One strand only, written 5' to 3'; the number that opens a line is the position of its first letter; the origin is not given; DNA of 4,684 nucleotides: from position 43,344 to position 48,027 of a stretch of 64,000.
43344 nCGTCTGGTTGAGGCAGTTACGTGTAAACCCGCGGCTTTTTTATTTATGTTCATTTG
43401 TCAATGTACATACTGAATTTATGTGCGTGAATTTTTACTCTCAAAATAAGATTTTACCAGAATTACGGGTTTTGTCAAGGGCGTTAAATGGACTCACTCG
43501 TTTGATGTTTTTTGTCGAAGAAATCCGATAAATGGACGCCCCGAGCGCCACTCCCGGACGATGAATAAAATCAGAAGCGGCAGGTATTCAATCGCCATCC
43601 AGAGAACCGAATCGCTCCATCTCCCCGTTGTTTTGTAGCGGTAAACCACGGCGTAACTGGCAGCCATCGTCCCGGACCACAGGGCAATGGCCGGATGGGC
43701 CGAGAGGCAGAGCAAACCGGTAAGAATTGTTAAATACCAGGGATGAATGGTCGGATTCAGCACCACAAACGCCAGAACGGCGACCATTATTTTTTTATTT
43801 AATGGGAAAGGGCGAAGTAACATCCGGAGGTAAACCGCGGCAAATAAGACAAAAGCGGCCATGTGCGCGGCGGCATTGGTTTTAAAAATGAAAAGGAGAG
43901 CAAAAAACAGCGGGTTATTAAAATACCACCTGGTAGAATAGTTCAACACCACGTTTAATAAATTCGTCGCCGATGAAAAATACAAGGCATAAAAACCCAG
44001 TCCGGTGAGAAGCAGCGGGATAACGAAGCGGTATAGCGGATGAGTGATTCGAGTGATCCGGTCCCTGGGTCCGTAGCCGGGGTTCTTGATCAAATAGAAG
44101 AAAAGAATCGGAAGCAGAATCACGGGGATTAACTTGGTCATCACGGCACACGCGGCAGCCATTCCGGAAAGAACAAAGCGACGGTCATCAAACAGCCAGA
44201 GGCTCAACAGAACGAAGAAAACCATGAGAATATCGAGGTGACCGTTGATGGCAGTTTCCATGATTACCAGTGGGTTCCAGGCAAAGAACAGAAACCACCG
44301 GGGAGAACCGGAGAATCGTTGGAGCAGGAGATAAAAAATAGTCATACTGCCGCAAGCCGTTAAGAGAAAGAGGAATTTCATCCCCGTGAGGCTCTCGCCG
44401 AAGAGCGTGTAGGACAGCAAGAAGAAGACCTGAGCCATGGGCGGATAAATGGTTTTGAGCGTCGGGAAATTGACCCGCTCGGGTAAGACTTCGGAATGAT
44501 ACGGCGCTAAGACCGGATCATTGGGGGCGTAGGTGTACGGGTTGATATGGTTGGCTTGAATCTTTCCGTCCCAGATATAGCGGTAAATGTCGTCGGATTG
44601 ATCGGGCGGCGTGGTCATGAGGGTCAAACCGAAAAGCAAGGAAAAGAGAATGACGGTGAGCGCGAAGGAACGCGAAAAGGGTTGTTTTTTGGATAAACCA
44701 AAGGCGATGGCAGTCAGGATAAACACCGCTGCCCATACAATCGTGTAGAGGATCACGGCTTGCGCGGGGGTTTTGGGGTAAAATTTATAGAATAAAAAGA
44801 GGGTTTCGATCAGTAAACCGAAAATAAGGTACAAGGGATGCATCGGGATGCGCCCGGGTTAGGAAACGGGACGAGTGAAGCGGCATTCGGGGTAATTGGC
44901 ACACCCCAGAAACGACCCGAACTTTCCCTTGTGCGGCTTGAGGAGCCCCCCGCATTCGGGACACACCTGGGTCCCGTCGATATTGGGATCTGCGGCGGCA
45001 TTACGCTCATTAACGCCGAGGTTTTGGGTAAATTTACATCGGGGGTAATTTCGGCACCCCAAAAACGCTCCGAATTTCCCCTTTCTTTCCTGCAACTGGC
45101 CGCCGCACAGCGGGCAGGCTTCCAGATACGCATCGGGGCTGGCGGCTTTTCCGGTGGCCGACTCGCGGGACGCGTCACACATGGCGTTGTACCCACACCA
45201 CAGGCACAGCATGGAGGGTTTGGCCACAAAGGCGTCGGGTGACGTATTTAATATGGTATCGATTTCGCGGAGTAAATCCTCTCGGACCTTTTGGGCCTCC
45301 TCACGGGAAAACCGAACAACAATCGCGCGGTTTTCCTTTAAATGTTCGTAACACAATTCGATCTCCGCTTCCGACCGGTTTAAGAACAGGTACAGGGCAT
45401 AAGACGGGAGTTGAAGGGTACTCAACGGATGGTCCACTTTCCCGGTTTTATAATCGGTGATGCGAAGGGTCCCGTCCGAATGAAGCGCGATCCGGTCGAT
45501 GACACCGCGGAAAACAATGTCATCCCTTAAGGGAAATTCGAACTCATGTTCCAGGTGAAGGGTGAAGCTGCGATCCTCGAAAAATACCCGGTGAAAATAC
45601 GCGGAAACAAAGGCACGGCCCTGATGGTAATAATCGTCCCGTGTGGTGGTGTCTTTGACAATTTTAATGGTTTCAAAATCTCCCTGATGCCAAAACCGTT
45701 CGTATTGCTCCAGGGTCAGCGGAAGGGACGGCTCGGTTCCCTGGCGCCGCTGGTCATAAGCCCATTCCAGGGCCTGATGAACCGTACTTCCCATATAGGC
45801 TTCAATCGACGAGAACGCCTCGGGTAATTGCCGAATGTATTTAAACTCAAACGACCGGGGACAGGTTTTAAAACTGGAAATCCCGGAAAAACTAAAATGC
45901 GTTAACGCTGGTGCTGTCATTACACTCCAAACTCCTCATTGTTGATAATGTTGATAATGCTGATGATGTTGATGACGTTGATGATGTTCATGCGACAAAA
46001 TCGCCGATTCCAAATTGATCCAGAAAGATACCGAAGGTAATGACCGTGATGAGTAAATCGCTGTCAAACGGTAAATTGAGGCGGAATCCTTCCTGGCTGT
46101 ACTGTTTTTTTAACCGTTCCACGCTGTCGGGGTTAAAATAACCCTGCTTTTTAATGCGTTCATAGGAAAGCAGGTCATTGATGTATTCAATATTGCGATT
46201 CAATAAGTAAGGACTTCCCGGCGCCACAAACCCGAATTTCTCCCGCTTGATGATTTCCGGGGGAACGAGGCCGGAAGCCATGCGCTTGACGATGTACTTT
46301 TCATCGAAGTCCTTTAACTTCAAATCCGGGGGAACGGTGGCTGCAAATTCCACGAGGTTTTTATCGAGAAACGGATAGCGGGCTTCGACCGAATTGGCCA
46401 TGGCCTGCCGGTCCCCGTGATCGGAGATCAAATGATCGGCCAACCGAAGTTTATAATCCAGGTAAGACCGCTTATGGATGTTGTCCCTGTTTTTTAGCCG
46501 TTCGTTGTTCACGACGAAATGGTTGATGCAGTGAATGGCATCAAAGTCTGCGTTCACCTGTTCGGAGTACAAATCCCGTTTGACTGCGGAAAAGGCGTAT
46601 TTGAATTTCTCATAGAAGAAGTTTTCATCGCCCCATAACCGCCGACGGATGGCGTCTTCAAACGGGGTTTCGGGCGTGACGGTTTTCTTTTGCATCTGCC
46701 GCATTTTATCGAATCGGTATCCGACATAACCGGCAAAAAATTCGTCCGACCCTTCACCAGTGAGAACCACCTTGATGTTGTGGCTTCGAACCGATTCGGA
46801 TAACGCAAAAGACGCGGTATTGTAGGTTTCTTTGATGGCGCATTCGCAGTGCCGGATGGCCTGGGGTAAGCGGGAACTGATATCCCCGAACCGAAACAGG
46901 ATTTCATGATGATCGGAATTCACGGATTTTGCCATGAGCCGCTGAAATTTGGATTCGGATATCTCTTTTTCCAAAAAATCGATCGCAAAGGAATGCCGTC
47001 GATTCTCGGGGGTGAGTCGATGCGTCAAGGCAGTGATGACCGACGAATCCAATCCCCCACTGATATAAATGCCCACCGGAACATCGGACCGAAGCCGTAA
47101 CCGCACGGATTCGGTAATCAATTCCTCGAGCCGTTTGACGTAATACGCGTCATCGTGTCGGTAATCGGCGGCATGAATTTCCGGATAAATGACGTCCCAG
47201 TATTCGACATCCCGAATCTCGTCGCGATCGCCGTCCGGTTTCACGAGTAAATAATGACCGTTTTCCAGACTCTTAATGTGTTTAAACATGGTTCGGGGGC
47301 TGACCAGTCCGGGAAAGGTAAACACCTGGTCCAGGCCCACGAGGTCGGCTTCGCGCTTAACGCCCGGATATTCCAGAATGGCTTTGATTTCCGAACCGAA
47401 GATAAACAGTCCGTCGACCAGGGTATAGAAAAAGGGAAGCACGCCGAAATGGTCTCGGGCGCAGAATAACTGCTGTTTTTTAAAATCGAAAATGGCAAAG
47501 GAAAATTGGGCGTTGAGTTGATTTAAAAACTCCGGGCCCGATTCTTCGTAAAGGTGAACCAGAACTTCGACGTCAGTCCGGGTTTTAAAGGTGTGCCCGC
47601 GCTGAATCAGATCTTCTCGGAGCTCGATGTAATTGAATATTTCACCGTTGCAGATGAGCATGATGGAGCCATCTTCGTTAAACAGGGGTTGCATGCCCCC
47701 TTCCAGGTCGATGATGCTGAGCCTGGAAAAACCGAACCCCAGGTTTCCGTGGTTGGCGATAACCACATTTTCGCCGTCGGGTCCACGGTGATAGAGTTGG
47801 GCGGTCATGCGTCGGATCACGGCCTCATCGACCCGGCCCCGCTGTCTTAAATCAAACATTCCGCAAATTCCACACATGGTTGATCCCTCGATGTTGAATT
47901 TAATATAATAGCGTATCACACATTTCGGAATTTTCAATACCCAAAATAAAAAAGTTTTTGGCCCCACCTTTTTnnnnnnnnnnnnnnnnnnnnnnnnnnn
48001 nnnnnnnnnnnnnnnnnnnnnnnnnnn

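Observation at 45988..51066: Operon pairing a 1030-aa membrane-anchored protein carrying a protein-glutaminase-like domain with an AsnB-type amidotransferase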

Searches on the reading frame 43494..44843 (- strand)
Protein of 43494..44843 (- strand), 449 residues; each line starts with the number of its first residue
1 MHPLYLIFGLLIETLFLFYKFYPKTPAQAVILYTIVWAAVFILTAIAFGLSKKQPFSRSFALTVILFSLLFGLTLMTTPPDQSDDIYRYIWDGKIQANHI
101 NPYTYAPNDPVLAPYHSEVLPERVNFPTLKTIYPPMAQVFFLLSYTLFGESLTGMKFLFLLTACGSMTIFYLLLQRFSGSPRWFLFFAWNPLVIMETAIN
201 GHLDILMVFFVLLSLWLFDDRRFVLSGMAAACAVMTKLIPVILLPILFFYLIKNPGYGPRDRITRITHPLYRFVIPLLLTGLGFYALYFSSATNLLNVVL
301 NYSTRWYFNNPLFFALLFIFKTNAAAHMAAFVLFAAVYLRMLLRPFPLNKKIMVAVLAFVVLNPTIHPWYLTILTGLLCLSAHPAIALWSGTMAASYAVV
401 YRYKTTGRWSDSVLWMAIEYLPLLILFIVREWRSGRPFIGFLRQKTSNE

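Call 5: search_protein_families(library=pfam, proteins=[window:43494-44843:-], max_evalue=0.01)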
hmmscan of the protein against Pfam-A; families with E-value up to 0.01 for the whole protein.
window:43494-44843:- (449 aa): 2 families
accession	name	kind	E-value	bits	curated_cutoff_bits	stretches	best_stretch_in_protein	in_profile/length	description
PF09594.16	GT87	-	1.2e-06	28.9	25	1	132-361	2-235/237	Glycosyltransferase family 87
PF13231.12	PMT_2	-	6.5e-05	23.6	26.1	1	134-257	3-134/160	Dolichyl-phosphate-mannose-protein mannosyltransferase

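Call 7: search_protein_families(library=ncbifam, proteins=[window:43494-44843:-], max_evalue=0.01)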
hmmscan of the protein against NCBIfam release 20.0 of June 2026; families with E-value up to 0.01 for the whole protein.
window:43494-44843:- (449 aa): 1 family
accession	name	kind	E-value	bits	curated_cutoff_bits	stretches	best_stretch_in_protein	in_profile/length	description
NF046093.1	AZOBR_p60025_fam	subfamily_domain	2.9e-05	23.4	150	1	140-252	104-213/232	AZOBR_p60025 family cell surface glycopolymer formation protein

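Call 21: search_protein_families(library=padloc, proteins=[window:43494-44843:-], max_evalue=0.01)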
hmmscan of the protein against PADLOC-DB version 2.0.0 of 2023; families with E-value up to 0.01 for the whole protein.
window:43494-44843:- (449 aa): 0 families

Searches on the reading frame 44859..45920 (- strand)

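Call 5: search_protein_families(library=pfam, proteins=[window:44859-45920:-], max_evalue=0.01)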
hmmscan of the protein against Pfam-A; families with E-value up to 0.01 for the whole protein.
window:44859-45920:- (353 aa): 4 families
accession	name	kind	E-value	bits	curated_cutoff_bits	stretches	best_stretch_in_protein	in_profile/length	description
PF01396.24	Zn_ribbon_Top1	-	1.1e-28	99.1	32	2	267-301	2-36/39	Topoisomerase DNA binding C4 zinc finger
PF12705.13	PDDEXK_1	-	1.3e-28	101.1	22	1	8-249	1-247/247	PD-(D/E)XK nuclease superfamily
PF01930.23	Cas_Cas4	-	4.2e-09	37.1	22.7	1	138-248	53-158/160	Domain of unknown function DUF83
PF10926.14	DUF2800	-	0.002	17.8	21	1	9-176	4-158/368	Protein of unknown function (DUF2800)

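Call 7: search_protein_families(library=ncbifam, proteins=[window:44859-45920:-], max_evalue=0.01)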
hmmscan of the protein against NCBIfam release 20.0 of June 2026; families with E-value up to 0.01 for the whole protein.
window:44859-45920:- (353 aa): 8 families
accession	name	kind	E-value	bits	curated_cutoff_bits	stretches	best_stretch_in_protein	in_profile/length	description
NF004966.0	PRK06319.1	equivalog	1.8e-18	66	868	2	266-302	645-681/862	DNA topoisomerase I/SWI domain fusion protein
TIGR01051.1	topA_bact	equivalog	1.4e-10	40.8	456.4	2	263-301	593-631/632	type I DNA topoisomerase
NF011532.0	PRK14973.1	equivalog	1e-08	33.5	930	2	264-304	586-626/936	DNA topoisomerase I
NF005555.0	PRK07220.1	equivalog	1.1e-07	30.7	635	2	263-301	586-625/740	DNA topoisomerase I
TIGR00372.1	cas4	equivalog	5.4e-06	26.3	65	1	73-249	9-179/180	CRISPR-associated protein Cas4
TIGR01057.1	topA_arch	equivalog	7e-05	21.2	458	0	266-295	589-618/618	DNA topoisomerase I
TIGR02786.1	addB_alphas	equivalog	0.00093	17.4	486.5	1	126-161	877-905/1024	double-strand break repair protein AddB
NF033497.1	rubre_like_arch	subfamily_domain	0.0026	17.4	32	0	265-279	15-29/34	rubrerythrin-like domain-containing protein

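Call 21: search_protein_families(library=padloc, proteins=[window:44859-45920:-], max_evalue=0.01)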
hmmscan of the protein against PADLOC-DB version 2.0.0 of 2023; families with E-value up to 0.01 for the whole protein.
window:44859-45920:- (353 aa): 9 families
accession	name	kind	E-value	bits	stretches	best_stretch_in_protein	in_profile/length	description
PDLC01611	Cas4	-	1.1e-09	36.8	1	135-248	53-156/158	"CAS-I,CAS-II,CAS-III,CAS-IV,CAS-V,CAS-VI; acquisition_associated"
PDLC01250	Cas4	-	1.1e-07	30.2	1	137-248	62-167/168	"CAS-I,CAS-II,CAS-III,CAS-IV,CAS-V,CAS-VI; acquisition_associated"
PDLC01447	Cas4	-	1.5e-07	30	1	10-249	6-158/161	"CAS-I,CAS-II,CAS-III,CAS-IV,CAS-V,CAS-VI; acquisition_associated"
PDLC00943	Cas4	-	1.4e-06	26.3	1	73-249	9-179/180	CRISPR-associated protein Cas4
PDLC02410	Aga_Cas4-like_Nuc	-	3e-05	22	1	133-251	130-253/255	Class II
PDLC02087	Cas4b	-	8.4e-05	20.8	1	131-248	69-188/189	-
PDLC01771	Cas4b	-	0.00012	20.4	1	147-248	66-158/162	-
PDLC02405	Aga_Cas4-like_Nuc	-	0.00053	17.4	0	139-166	143-170/270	Class II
PDLC02085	Cas4a2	-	0.005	15.2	1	156-251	75-164/166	-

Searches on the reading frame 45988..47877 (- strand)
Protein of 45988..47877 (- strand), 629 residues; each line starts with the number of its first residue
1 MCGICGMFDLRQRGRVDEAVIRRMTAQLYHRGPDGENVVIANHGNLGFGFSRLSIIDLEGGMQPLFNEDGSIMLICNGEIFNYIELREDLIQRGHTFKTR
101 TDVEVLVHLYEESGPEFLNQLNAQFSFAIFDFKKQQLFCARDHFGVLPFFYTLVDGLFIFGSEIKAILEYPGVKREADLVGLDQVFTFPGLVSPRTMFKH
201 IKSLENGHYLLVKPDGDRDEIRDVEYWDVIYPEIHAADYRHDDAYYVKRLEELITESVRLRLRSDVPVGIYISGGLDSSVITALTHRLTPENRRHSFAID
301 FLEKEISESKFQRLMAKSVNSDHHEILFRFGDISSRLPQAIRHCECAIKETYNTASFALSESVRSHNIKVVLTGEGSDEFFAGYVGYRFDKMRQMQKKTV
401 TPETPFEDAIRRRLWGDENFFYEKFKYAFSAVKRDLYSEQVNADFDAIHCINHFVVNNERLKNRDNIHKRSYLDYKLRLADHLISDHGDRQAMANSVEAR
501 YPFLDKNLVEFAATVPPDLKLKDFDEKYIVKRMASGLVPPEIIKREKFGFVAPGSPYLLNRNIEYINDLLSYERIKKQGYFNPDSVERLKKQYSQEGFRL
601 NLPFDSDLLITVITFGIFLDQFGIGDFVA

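Call 5: search_protein_families(library=pfam, proteins=[window:45988-47877:-], max_evalue=0.01)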
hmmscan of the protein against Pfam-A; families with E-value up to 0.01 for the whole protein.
window:45988-47877:- (629 aa): 4 families
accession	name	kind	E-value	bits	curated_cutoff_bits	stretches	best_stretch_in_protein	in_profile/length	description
PF00733.27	Asn_synthase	-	3.3e-80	270.9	21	1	250-595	2-333/354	Asparagine synthase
PF13537.11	GATase_7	-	8.9e-40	136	25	1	51-168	2-122/123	Glutamine amidotransferase domain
PF13522.11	GATase_6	-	2.1e-31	109.1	27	1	33-163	1-130/130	Glutamine amidotransferase domain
PF12481.13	DUF3700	-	0.00088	19.3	27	1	116-166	124-175/228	Aluminium induced protein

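Call 7: search_protein_families(library=ncbifam, proteins=[window:45988-47877:-], max_evalue=0.01)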
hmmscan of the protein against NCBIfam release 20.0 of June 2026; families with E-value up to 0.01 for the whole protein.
window:45988-47877:- (629 aa): 11 families
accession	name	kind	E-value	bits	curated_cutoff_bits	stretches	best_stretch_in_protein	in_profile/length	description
TIGR01536.1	asn_synth_AEB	equivalog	1e-139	466.9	267.1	1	2-550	1-517/517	asparagine synthase (glutamine-hydrolyzing)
TIGR03108.1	eps_aminotran_1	hypoth_equivalog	6.3e-122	408.3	816.9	2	1-428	1-412/628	XrtA/PEP-CTERM system amidotransferase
TIGR03104.1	trio_amidotrans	equivalog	6.6e-102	341.6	570.1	1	1-593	1-564/589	N-acetylglutaminylglutamine amidotransferase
NF006949.0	PRK09431.1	equivalog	4e-96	322.7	499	3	1-169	1-167/554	asparagine synthase B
NF033535.1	lass_lactam_cya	exception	1.5e-69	235.3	525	2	1-387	1-382/668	lasso peptide isopeptide bond-forming cyclase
NF001484.0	PRK00331.1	subfamily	3.7e-11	42.1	381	1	64-170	87-201/601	isomerizing glutamine--fructose-6-phosphate transaminase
NF033561.1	macrolact_Ik_Al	subfamily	1.8e-10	40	300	1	134-294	90-240/561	albusnodin/ikarugamycin family macrolactam cyclase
TIGR01135.1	glmS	equivalog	3.6e-10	39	418.05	1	64-170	86-200/607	glutamine--fructose-6-phosphate transaminase (isomerizing)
TIGR01134.1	purF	equivalog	1.3e-08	34.7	350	1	62-166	84-198/432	amidophosphoribosyltransferase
NF002048.0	PRK00876.1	subfamily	0.0019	17.1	313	1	238-309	11-79/330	NAD(+) synthase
TIGR00552.1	nadE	equivalog_domain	0.0059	15.8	63.65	0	246-297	5-54/251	NAD(+) synthase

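Call 21: search_protein_families(library=padloc, proteins=[window:45988-47877:-], max_evalue=0.01)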
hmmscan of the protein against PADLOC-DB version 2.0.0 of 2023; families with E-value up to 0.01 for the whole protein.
window:45988-47877:- (629 aa): 0 families

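Call 53: search_solved_structures(query=window:45988-47877:-, max_evalue=0.00001)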
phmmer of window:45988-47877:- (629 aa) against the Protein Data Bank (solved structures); distinct sequences matched with E-value up to 0.00001: 8.
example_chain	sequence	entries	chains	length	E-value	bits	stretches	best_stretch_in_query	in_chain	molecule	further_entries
7ylz_A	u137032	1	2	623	2.8e-62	214.6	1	1-389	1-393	hydroxyamidotransferase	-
1ct9_A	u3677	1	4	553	4.7e-49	170.9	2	4-168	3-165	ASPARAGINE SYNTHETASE B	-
9b6c_A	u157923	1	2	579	2.8e-35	125.4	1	26-388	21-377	Asparagine synthetase [glutamine-hydrolyzing]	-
6gq3_A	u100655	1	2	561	4.8e-35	124.6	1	17-388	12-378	Asparagine synthetase [glutamine-hydrolyzing]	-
8sue_A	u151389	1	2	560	7.4e-35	124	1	26-388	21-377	Asparagine synthetase [glutamine-hydrolyzing]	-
1q15_A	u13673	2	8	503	7.4e-08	34.8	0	267-396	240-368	CarA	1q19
1ao0_A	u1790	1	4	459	5.2e-06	28.7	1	62-172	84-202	GLUTAMINE PHOSPHORIBOSYLPYROPHOSPHATE AMIDOTRANSFERASE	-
1gph_1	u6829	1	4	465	5.3e-06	28.7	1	62-172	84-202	GLUTAMINE PHOSPHORIBOSYL-PYROPHOSPHATE AMIDOTRANSFERASE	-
